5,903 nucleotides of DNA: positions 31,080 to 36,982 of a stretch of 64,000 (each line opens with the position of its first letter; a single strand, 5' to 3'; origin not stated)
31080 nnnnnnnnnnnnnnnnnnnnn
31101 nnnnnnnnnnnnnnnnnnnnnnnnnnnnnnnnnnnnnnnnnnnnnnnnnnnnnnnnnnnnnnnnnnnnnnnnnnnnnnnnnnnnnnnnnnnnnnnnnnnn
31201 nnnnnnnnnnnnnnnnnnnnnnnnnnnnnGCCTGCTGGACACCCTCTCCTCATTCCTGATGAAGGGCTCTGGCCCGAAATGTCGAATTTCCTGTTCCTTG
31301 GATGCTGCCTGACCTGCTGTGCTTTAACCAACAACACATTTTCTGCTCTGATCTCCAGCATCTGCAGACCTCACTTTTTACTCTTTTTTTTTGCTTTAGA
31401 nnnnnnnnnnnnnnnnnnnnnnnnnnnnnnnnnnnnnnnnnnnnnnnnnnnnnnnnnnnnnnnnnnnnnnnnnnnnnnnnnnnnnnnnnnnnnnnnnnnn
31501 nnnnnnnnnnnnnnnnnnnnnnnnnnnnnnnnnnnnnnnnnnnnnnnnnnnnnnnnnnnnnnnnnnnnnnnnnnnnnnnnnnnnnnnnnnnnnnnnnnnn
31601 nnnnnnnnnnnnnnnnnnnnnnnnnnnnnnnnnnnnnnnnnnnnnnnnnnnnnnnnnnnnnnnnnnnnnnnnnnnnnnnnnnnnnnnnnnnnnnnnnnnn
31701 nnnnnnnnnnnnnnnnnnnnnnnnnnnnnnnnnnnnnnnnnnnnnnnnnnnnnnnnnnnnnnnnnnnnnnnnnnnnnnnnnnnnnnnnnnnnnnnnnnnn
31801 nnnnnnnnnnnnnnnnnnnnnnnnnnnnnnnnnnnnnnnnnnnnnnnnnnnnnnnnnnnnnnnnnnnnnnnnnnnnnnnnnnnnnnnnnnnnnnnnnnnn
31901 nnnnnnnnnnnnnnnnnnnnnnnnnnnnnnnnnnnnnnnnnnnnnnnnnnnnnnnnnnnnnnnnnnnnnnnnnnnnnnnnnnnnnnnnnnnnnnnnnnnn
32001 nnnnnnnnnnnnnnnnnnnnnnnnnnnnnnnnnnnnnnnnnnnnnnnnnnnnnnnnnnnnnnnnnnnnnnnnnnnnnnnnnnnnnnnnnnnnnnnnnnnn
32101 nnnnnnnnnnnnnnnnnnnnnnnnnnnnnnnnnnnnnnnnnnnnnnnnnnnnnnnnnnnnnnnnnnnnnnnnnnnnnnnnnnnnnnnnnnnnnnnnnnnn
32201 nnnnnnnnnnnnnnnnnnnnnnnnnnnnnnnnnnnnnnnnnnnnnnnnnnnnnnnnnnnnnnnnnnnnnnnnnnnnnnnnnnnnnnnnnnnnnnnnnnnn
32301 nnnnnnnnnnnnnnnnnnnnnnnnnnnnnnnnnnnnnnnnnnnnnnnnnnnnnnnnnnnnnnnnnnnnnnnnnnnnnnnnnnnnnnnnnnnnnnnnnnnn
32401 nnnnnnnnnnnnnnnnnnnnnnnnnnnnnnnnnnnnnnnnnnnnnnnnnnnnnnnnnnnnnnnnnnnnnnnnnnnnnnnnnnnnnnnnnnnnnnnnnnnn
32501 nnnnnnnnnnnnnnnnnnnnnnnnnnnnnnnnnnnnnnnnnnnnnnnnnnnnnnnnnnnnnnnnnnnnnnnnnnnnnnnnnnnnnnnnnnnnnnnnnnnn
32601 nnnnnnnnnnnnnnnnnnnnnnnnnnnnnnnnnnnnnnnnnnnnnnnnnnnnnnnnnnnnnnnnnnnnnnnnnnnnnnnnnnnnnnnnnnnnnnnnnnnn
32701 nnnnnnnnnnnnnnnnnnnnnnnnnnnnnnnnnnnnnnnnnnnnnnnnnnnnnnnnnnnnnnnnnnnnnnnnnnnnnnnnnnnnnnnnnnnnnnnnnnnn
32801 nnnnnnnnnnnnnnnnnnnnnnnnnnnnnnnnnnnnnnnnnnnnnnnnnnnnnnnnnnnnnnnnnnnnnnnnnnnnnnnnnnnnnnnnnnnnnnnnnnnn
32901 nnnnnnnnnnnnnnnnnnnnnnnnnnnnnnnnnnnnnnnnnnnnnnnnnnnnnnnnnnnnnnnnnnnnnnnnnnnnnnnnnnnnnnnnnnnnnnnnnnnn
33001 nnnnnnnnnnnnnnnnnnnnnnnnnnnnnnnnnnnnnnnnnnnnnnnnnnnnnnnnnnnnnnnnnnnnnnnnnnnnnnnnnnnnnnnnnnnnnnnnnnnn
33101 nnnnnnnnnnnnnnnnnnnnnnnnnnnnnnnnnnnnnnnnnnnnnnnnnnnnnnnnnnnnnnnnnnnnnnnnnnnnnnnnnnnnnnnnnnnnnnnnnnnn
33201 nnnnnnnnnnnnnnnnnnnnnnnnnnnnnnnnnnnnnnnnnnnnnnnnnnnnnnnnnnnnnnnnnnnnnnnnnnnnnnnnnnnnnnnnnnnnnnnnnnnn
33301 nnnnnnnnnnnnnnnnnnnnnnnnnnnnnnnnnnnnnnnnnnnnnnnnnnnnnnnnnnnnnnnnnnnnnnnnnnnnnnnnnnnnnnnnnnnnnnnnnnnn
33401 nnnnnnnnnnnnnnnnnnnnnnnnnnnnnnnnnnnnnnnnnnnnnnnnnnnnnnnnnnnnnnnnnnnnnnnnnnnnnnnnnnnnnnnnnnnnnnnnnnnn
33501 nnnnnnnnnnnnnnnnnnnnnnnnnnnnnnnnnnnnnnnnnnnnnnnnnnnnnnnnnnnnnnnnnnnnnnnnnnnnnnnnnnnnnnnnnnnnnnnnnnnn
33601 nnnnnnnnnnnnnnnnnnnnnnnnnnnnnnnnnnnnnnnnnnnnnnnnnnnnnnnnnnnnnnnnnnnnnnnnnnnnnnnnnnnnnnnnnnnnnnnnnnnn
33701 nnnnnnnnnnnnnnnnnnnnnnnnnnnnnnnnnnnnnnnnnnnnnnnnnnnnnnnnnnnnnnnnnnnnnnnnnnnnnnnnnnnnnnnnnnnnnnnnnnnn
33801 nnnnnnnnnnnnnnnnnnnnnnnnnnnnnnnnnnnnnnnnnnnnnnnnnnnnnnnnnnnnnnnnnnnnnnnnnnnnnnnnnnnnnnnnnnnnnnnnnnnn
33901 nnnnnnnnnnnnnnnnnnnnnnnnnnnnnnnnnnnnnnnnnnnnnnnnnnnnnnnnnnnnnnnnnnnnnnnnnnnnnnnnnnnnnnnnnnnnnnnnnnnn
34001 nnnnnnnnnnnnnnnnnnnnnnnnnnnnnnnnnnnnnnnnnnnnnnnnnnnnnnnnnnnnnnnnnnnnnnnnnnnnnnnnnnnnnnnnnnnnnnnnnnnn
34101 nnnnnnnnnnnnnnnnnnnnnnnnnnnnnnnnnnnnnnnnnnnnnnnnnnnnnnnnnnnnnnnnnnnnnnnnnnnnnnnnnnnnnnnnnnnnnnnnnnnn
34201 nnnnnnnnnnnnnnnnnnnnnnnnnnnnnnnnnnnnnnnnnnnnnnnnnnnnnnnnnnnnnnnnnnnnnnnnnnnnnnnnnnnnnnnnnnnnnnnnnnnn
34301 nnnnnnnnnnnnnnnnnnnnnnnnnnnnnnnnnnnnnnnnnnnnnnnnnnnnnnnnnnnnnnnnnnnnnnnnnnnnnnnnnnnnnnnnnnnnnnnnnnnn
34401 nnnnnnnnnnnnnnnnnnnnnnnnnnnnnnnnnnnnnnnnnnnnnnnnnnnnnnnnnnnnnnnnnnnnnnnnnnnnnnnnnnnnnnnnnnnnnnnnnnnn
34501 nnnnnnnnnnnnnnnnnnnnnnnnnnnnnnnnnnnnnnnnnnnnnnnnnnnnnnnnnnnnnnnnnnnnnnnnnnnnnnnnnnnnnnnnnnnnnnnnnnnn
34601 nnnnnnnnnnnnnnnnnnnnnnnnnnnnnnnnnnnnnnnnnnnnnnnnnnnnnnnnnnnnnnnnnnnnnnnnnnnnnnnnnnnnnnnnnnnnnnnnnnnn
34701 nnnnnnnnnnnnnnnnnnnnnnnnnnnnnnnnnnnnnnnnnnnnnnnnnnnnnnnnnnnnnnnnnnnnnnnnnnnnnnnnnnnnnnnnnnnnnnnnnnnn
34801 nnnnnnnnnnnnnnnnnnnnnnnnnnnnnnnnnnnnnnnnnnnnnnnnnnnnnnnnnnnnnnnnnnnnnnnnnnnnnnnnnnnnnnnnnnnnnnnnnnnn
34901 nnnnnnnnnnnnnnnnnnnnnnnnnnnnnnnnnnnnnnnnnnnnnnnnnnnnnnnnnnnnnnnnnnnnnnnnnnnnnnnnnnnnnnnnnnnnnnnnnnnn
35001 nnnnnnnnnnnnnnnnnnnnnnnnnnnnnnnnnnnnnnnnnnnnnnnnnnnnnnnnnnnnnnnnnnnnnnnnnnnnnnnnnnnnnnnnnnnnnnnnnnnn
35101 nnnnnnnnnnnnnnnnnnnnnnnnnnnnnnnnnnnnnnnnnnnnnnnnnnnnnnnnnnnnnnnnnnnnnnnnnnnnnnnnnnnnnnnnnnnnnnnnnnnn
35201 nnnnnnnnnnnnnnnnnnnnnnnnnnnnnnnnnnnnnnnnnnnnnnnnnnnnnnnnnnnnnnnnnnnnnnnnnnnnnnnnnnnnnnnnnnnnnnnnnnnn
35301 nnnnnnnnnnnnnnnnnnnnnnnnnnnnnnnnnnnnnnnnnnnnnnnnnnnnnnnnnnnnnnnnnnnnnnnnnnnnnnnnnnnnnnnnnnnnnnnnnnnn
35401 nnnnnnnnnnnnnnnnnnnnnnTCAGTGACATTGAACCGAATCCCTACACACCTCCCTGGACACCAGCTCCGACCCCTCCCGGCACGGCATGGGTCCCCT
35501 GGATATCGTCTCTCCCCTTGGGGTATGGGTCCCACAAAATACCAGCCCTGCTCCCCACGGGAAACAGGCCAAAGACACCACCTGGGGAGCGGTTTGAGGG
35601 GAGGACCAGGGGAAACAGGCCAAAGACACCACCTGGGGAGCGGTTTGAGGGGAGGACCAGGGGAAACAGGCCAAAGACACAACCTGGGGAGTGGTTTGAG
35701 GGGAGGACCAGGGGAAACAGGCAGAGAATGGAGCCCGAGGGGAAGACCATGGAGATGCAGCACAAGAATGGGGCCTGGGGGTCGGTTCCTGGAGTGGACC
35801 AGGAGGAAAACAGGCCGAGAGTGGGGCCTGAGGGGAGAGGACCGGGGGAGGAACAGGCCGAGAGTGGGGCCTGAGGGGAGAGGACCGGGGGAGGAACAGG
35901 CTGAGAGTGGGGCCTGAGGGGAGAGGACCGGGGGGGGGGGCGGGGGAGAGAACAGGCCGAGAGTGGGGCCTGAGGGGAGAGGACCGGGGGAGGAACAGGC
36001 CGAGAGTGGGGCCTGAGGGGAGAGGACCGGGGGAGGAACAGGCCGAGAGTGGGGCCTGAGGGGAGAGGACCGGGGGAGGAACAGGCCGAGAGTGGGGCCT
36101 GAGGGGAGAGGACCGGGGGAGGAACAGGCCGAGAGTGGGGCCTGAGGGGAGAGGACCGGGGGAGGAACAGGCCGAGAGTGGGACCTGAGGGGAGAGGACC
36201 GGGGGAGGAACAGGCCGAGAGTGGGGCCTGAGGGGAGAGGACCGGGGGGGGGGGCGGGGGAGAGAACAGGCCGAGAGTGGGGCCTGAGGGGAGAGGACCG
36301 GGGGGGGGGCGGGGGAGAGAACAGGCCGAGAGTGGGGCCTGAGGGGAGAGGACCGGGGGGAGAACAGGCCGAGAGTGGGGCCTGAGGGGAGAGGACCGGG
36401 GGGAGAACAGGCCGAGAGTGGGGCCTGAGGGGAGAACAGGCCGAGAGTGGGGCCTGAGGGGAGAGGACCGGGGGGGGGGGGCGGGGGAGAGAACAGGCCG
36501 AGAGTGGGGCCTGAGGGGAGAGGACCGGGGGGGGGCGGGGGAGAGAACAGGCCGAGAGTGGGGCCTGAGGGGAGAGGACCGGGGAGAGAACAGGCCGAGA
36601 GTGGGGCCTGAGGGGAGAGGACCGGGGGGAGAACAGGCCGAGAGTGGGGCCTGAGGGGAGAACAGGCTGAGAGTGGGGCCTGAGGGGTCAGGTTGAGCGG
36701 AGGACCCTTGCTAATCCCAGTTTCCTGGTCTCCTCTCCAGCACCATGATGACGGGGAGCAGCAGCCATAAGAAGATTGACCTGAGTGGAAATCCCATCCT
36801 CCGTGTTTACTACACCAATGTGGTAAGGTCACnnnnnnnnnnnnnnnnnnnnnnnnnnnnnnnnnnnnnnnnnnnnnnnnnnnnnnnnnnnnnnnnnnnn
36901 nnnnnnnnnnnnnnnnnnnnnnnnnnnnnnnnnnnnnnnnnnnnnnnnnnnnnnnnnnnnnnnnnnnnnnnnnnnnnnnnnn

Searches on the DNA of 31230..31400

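Call 20: search_rna_families(source=window, start=31230, end=31400, threshold=evalue, max_evalue=10, show_alignments=4)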
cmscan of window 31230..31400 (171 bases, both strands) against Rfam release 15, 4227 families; matches with E-value up to 10: 3.
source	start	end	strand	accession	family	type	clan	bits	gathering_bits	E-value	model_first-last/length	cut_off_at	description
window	31286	31342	-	RF03915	MIR5286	Gene; miRNA;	-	19.1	93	0.092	1-78/78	no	MIR5286 microRNA precursor family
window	31378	31400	-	RF01826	SAM_V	Cis-reg; riboswitch;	-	14.6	41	4.7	44-66/66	5'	SAM-V (S-adenosyl methionine) riboswitch aptamer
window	31288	31361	-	RF02113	DLG2-AS1_2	Gene; lncRNA;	-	7.4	70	5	142-215/215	no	DLG2 antisense RNA 1 conserved region 2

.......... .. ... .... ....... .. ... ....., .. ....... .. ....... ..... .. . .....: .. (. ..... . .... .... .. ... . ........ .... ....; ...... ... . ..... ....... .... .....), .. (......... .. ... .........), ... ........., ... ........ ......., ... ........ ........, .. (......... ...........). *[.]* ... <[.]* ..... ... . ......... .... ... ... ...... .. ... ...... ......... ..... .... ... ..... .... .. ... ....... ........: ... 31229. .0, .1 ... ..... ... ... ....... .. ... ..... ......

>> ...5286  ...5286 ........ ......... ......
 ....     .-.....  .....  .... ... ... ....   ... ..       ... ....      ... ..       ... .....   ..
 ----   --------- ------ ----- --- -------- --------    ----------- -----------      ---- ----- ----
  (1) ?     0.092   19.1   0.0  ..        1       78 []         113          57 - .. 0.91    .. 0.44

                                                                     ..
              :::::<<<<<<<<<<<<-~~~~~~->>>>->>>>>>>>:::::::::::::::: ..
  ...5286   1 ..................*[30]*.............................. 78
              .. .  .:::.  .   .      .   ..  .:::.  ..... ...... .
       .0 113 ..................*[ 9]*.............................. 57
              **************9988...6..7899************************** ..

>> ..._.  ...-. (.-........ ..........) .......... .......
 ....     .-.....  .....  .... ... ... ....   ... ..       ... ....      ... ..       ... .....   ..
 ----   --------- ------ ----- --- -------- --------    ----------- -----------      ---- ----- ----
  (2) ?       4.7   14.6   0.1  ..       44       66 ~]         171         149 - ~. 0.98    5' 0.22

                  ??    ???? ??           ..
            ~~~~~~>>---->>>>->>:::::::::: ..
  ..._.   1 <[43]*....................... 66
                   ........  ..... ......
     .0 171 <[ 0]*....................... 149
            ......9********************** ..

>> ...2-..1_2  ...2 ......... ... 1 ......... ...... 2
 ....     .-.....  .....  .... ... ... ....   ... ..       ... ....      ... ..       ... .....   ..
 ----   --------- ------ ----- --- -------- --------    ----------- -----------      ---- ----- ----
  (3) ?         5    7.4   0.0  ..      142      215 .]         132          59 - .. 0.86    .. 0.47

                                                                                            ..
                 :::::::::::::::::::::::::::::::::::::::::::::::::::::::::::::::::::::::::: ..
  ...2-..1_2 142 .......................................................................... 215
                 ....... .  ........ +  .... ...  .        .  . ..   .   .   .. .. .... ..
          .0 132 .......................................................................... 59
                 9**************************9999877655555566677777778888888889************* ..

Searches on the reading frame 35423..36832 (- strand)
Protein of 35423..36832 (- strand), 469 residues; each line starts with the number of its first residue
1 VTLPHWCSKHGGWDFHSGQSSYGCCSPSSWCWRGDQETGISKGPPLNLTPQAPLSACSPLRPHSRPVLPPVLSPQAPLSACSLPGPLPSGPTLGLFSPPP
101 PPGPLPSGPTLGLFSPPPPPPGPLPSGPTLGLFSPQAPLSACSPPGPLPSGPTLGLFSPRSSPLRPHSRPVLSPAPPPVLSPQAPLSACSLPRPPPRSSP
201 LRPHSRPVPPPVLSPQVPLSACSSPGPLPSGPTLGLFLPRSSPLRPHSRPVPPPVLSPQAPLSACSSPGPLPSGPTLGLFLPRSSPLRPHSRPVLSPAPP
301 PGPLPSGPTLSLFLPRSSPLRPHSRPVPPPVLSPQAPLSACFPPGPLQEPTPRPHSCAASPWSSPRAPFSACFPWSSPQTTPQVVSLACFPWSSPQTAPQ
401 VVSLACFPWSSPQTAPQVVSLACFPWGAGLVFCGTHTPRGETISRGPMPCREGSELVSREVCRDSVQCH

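Call 34: search_protein_families(library=pfam, proteins=[window:35423-36832:-], max_evalue=0.01)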
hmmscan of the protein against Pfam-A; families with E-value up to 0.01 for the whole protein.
window:35423-36832:- (469 aa): 1 family
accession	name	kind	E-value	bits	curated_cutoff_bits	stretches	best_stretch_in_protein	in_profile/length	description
PF02814.20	UreE_N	-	0.0034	17.3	26.9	0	229-246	33-50/62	UreE urease accessory protein, N-terminal domain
